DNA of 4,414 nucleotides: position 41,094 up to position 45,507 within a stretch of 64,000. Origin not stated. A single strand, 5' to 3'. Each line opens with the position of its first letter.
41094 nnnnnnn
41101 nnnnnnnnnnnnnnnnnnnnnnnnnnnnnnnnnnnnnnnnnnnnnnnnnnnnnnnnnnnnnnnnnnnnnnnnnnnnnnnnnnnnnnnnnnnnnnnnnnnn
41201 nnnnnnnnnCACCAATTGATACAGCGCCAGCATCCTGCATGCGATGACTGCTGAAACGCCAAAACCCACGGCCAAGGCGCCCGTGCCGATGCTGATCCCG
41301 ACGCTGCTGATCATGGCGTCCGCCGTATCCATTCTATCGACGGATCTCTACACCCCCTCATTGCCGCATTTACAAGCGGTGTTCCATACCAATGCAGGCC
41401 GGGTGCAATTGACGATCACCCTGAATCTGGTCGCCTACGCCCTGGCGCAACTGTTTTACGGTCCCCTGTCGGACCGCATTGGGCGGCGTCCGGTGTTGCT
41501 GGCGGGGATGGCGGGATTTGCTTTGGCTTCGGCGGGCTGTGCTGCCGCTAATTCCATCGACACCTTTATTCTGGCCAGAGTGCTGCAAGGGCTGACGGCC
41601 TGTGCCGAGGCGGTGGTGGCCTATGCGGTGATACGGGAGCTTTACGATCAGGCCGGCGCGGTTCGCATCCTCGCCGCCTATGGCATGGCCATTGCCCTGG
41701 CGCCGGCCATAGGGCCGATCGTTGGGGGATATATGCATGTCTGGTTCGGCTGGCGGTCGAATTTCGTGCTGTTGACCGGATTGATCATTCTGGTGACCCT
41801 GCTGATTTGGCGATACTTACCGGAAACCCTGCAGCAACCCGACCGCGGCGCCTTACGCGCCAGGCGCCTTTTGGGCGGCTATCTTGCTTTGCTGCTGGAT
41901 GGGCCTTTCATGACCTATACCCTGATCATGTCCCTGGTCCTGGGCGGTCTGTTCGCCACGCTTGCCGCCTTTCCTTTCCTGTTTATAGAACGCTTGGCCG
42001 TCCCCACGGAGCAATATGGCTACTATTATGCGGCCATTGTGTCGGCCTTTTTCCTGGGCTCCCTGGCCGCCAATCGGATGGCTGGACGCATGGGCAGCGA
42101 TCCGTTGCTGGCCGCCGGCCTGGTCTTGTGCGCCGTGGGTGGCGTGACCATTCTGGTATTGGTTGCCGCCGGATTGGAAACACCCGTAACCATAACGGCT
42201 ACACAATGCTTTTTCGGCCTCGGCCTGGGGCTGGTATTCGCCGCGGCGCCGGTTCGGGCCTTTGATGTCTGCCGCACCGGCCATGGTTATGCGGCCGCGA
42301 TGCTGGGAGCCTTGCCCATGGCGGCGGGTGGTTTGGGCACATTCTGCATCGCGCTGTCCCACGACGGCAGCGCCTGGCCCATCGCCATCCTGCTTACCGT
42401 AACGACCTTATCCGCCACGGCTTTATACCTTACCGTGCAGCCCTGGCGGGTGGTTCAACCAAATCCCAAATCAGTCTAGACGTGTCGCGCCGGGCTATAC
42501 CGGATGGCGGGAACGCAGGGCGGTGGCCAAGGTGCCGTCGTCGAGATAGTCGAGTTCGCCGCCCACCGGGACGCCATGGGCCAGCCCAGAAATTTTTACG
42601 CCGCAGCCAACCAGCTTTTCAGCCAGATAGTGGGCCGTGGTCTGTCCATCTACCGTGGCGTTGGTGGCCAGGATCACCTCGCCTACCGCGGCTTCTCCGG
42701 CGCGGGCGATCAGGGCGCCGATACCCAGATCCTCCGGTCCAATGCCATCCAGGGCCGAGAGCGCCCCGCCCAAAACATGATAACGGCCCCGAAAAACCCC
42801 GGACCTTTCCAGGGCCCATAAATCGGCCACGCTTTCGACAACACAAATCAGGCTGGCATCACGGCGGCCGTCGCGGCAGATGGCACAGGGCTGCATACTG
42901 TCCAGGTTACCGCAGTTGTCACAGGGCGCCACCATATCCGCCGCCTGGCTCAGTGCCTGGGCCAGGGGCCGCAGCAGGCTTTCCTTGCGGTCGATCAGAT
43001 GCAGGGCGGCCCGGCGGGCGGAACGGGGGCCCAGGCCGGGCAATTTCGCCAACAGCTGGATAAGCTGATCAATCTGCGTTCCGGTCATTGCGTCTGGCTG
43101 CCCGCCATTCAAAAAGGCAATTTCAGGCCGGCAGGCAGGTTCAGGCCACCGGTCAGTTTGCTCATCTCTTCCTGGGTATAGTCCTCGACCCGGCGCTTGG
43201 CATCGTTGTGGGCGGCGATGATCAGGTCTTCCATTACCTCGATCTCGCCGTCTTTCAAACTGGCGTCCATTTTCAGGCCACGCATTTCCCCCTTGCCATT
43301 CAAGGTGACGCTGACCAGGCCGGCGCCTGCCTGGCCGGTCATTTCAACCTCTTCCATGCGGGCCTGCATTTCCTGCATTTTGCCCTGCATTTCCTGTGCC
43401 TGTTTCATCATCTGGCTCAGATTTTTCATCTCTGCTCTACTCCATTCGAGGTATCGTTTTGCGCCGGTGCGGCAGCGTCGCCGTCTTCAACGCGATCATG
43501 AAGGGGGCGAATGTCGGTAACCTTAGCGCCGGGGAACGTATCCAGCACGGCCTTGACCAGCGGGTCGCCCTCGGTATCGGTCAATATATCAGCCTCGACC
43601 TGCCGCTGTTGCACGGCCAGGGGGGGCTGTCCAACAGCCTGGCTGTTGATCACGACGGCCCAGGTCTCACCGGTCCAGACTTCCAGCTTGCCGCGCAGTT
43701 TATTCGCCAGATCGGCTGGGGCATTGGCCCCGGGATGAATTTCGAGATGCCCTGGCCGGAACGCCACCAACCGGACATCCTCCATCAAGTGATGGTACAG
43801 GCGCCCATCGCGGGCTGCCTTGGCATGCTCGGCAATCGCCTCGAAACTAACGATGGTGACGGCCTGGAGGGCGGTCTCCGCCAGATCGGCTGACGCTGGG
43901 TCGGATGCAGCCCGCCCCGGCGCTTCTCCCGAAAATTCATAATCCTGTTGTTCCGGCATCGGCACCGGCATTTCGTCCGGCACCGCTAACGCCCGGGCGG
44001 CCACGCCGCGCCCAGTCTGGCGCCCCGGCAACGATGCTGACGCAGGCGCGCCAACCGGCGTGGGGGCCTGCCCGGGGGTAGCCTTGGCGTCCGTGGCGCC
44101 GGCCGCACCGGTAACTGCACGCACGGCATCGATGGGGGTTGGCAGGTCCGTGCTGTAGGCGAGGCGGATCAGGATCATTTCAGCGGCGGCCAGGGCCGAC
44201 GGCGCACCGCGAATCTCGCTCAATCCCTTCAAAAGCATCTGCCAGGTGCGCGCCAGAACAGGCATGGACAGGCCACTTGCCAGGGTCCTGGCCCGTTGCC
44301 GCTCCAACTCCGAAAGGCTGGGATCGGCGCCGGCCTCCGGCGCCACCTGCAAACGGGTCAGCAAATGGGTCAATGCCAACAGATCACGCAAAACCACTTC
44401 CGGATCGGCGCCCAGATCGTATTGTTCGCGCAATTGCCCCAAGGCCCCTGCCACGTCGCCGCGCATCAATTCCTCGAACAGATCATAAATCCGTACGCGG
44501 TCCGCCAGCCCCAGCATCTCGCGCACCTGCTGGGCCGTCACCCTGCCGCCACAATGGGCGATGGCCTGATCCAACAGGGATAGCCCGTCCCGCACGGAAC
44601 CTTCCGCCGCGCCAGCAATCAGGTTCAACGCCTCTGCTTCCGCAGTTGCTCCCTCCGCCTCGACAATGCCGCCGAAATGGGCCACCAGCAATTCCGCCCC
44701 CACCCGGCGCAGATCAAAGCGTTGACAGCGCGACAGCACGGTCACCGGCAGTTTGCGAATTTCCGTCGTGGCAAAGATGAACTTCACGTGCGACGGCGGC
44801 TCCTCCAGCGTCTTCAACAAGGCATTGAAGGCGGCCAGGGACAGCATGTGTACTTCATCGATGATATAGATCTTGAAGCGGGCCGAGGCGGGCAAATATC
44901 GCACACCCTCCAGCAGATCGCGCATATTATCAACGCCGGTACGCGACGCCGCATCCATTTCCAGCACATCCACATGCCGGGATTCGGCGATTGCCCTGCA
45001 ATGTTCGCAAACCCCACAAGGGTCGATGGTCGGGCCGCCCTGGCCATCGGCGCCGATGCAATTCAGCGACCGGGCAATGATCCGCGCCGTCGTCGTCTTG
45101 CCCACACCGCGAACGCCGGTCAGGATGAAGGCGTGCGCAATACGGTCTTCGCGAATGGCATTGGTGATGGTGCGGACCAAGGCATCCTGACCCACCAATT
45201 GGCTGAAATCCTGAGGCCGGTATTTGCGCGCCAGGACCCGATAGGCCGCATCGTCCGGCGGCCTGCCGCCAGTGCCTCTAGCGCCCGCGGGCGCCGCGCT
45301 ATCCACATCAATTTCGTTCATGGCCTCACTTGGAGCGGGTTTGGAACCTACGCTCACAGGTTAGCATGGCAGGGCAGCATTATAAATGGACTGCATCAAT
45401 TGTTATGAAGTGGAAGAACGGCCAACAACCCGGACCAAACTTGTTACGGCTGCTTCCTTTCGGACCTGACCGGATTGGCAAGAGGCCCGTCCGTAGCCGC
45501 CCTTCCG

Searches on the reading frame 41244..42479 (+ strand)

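Call 8: search_protein_families(library=pfam, proteins=[window:41244-42479:+], max_evalue=0.01)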
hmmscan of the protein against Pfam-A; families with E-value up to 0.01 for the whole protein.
window:41244-42479:+ (411 aa): 4 families
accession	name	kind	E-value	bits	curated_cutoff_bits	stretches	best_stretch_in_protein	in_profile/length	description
PF07690.21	MFS_1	-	6.4e-45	154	33.4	1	23-354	2-337/347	Major Facilitator Superfamily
PF00083.30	Sugar_tr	-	4.7e-11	42.7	22.3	2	54-195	48-194/452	Sugar (and other) transporter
PF06609.19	TRI12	-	2.8e-07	29.8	23.2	1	55-198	81-224/599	Fungal trichothecene efflux pump (TRI12)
PF06779.20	MFS_4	-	0.0063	16.3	26.3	0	35-307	11-278/364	Uncharacterised MFS-type transporter YbfB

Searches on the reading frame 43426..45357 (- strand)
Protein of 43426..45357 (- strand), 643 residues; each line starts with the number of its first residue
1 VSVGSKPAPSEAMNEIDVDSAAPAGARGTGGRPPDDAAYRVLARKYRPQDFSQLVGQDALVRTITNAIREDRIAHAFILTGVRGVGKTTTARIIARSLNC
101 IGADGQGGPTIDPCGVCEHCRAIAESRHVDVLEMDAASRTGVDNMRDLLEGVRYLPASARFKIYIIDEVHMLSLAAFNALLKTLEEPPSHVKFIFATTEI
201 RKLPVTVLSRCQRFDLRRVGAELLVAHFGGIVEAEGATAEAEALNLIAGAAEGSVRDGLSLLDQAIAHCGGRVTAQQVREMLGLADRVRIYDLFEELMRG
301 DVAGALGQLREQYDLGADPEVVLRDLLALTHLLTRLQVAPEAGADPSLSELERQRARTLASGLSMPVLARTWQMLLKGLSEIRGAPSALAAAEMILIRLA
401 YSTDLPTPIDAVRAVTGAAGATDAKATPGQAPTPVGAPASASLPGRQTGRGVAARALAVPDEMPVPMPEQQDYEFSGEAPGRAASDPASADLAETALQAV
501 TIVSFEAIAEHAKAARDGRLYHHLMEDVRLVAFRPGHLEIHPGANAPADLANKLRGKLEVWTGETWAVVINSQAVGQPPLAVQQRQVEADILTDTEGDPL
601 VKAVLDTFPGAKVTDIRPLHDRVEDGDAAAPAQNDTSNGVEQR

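Call 8: search_protein_families(library=pfam, proteins=[window:43426-45357:-], max_evalue=0.01)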
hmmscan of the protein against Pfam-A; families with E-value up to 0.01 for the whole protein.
window:43426-45357:- (643 aa): 15 families
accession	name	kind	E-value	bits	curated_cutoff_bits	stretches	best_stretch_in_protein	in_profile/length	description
PF12169.13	DNA_pol3_gamma3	-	6.3e-53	178.8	24.4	1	273-414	1-142/143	DNA polymerase III subunits gamma and tau domain III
PF13177.12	DNA_pol3_delta2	-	6.4e-36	124.2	27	1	57-218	2-159/161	DNA polymerase III, delta subunit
PF12362.13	DUF3646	-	1.1e-30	106.7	30.2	1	504-616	3-114/114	DNA polymerase III gamma and tau subunits C terminal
PF22608.2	DNAX_ATPase_lid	-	1e-17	64.1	27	1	226-271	4-49/49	DNA polymerase III clamp loader subunit, ATPase lid domain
PF00004.35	AAA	-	7.3e-11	43.1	21.2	1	78-213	2-125/131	ATPase family associated with various cellular activities (AAA)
PF13401.12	AAA_22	-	1.2e-06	29.3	27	1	77-198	8-123/130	AAA domain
PF05496.18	RuvB_N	-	2.2e-05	24.7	27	1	47-114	2-72/159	Holliday junction DNA helicase RuvB P-loop domain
PF13191.12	AAA_16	-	2.4e-05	25.4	32.6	1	53-134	1-85/167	AAA ATPase domain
PF13604.12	AAA_30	-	3.1e-05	24.2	27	1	75-188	19-116/191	AAA domain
PF04623.17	Adeno_E1B_55K_N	-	0.00048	21.2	25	1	230-274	19-63/71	Adenovirus E1B protein N-terminus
PF13245.12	AAA_19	-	0.00049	20.7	25.1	1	66-186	3-116/134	AAA domain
PF07728.20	AAA_5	-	0.00052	20.5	22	0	160-189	66-95/139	AAA domain (dynein-related subfamily)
PF06068.19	TIP49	-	0.0006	19.5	23.8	0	165-197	279-310/347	TIP49 P-loop domain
PF13173.12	AAA_14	-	0.00064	20.2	27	1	76-195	4-95/129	AAA domain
PF13238.12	AAA_18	-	0.003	18.5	29.4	1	78-107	2-25/128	AAA domain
